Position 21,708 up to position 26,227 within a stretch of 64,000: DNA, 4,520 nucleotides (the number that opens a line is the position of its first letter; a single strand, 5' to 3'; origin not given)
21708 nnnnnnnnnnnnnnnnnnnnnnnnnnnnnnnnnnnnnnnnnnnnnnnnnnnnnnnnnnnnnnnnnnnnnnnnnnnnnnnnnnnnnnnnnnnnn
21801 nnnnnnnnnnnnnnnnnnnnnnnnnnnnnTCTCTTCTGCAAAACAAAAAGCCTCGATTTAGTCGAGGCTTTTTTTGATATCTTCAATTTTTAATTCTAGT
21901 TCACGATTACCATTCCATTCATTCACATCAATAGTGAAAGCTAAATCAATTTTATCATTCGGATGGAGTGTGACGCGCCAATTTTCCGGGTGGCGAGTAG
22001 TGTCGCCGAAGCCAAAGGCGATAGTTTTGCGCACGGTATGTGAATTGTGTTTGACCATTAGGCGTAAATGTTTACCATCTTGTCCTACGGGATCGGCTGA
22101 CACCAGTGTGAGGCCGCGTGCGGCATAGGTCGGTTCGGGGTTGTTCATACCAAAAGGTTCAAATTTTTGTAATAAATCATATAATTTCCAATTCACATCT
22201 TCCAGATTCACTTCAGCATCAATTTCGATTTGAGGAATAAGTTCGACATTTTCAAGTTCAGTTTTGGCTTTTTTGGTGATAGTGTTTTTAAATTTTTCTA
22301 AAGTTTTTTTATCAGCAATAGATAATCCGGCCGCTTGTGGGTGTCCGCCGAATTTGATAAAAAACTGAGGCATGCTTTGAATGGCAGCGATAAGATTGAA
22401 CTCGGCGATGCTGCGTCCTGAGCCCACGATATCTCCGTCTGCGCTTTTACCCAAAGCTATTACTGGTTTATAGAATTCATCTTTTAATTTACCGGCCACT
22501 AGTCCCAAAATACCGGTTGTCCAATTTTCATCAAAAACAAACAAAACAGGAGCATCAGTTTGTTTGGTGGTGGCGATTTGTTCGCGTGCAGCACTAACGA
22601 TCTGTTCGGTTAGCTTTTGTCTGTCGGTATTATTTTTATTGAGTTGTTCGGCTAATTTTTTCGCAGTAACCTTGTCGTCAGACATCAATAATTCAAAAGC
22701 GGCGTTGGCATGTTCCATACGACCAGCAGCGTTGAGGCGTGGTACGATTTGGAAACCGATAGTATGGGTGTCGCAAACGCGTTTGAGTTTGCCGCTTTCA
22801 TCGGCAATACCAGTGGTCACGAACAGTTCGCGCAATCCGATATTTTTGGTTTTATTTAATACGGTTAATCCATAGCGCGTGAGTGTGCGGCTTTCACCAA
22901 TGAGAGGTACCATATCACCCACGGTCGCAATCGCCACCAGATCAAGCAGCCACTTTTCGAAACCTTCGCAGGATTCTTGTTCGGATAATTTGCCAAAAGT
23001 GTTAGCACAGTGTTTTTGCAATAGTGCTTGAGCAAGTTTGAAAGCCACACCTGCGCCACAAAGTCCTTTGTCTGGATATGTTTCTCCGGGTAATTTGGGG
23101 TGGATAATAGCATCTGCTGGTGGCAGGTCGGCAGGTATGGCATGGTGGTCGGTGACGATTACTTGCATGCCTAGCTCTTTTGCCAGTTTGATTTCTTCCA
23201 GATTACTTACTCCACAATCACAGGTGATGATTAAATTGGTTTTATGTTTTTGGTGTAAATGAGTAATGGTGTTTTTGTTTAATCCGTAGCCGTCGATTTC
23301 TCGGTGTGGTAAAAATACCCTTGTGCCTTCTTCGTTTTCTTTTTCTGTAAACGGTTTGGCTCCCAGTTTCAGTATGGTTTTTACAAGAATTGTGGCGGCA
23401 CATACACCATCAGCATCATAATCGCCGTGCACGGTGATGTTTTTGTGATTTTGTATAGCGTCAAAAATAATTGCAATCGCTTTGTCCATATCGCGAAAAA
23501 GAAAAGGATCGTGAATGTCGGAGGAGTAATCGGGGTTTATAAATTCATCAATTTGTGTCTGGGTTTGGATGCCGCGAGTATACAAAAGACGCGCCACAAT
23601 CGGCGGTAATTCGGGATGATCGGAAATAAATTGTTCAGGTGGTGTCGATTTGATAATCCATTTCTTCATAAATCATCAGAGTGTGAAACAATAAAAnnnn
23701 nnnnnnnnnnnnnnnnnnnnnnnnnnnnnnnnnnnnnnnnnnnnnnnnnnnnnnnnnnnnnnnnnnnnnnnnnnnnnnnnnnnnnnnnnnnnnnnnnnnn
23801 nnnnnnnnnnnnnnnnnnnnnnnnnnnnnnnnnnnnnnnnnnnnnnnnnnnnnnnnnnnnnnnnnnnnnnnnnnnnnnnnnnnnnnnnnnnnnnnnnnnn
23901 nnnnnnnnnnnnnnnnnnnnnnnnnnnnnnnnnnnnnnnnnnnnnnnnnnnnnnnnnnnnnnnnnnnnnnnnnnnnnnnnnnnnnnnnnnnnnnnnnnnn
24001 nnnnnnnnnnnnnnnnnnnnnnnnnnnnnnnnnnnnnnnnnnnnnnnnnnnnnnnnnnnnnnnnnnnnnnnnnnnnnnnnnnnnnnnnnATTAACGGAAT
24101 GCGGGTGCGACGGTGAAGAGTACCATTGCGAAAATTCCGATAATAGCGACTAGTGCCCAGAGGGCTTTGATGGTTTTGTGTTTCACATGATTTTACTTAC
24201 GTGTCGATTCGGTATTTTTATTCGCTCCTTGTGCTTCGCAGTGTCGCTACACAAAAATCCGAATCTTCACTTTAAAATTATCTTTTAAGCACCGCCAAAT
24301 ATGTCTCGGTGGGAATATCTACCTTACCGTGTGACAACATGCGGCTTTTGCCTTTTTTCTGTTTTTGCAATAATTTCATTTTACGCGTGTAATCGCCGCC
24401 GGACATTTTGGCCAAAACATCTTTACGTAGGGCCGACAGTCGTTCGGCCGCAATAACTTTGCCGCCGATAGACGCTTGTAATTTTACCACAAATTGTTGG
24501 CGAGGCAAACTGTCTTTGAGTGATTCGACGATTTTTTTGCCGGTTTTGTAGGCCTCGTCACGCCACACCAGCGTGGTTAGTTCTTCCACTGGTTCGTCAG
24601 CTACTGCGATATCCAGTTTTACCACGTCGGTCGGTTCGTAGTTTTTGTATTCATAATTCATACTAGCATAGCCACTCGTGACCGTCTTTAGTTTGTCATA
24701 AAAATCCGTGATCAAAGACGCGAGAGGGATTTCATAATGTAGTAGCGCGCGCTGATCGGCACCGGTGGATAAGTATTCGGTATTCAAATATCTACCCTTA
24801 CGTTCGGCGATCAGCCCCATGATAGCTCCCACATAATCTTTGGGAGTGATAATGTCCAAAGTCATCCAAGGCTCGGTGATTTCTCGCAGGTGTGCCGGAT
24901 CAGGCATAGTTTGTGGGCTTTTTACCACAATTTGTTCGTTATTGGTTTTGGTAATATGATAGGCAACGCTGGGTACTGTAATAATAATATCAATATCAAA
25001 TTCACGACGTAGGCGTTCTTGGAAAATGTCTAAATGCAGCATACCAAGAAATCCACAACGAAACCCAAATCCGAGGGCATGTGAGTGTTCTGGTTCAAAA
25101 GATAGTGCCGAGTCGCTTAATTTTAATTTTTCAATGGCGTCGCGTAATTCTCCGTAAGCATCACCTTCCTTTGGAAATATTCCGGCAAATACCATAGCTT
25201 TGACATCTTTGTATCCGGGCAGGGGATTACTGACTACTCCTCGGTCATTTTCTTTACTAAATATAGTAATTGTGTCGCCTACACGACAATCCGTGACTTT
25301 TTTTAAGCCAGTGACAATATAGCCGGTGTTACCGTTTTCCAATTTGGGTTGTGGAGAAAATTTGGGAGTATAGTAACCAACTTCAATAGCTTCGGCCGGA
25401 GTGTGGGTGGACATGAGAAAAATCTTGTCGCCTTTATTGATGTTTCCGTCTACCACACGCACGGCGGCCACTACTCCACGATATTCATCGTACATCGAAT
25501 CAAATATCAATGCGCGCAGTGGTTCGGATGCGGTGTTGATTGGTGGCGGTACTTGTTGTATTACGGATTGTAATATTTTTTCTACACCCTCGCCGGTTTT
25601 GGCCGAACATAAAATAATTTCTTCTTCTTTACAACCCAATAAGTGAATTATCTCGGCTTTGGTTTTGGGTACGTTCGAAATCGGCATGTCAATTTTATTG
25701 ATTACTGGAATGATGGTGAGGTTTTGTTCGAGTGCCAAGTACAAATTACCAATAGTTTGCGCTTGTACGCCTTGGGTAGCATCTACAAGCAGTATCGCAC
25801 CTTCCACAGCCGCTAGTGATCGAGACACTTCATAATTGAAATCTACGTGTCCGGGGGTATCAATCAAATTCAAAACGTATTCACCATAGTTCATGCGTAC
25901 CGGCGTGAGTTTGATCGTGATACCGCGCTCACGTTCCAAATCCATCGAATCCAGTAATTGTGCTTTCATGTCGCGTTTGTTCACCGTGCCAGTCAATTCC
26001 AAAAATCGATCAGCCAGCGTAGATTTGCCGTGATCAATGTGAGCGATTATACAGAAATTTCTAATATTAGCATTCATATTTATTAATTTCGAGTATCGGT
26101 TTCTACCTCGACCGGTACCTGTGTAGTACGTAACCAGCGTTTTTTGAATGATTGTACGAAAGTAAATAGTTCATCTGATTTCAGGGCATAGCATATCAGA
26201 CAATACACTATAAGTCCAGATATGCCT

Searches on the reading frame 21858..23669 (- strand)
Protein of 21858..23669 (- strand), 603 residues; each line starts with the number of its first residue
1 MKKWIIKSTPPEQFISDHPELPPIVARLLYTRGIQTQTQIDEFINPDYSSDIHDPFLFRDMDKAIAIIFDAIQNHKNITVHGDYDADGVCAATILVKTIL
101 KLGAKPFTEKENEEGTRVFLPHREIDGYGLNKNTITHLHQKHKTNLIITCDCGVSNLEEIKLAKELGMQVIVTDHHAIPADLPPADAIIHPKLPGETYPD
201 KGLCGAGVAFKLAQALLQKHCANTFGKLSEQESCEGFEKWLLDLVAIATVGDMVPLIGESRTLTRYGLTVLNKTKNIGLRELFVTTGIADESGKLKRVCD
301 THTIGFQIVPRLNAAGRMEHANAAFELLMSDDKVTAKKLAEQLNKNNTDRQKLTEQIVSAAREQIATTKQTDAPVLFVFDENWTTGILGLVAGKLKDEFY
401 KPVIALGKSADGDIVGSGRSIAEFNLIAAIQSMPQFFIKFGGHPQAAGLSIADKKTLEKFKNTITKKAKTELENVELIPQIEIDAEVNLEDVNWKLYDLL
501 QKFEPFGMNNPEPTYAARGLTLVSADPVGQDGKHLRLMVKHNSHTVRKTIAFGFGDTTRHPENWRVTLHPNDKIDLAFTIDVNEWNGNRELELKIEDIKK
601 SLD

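Call 67: search_protein_families(library=pfam, proteins=[window:21858-23669:-], max_evalue=0.0001)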
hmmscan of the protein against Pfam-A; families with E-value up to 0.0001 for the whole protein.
window:21858-23669:- (603 aa): 3 families
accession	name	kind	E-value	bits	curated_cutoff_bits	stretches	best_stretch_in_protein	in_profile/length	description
PF17768.7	RecJ_OB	-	9.5e-29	100.1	27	1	483-597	1-107/107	RecJ OB domain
PF01368.27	DHH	-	1.8e-24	86.8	28.1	1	77-249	1-125/125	DHH family, N-terminal domain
PF02272.25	DHHA1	-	3.4e-15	56.8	25.9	1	374-469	3-101/102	DHHA1 domain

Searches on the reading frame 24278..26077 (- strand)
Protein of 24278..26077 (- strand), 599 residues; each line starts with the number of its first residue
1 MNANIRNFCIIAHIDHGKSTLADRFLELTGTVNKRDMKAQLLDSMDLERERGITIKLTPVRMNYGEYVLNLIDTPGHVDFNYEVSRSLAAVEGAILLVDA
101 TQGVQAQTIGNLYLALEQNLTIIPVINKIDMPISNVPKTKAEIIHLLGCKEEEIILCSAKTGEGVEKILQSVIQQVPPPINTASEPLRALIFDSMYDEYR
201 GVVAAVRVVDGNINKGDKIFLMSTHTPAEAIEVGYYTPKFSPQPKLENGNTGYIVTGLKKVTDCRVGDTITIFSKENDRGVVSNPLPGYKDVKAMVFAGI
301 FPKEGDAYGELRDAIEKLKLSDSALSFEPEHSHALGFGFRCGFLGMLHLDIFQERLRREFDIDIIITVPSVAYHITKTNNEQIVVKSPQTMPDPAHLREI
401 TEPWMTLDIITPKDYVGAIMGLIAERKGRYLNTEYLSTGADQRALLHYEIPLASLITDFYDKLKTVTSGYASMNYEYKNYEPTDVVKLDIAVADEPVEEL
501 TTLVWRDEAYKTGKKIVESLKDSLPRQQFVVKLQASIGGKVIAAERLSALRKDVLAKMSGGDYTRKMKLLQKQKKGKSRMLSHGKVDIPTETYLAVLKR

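Call 67: search_protein_families(library=pfam, proteins=[window:24278-26077:-], max_evalue=0.0001)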
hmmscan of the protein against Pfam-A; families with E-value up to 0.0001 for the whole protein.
window:24278-26077:- (599 aa): 5 families
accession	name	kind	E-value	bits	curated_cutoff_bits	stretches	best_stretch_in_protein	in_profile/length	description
PF00009.33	GTP_EFTU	-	2e-56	191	26.5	1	4-178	2-188/188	Elongation factor Tu GTP binding domain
PF06421.17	LepA_C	-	1.9e-38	131.3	29.7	1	493-598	2-107/107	GTP-binding protein LepA C-terminus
PF00679.30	EFG_C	-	1.1e-22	80.2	27.9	1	400-489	2-87/89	Elongation factor G C-terminus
PF03144.31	GTP_EFTU_D2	-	1.7e-09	38.4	30.3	1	201-271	1-73/73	Elongation factor Tu domain 2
PF22042.2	EF-G_D2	-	6.3e-06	26.6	27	1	186-223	1-38/84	Elongation factor G domain 2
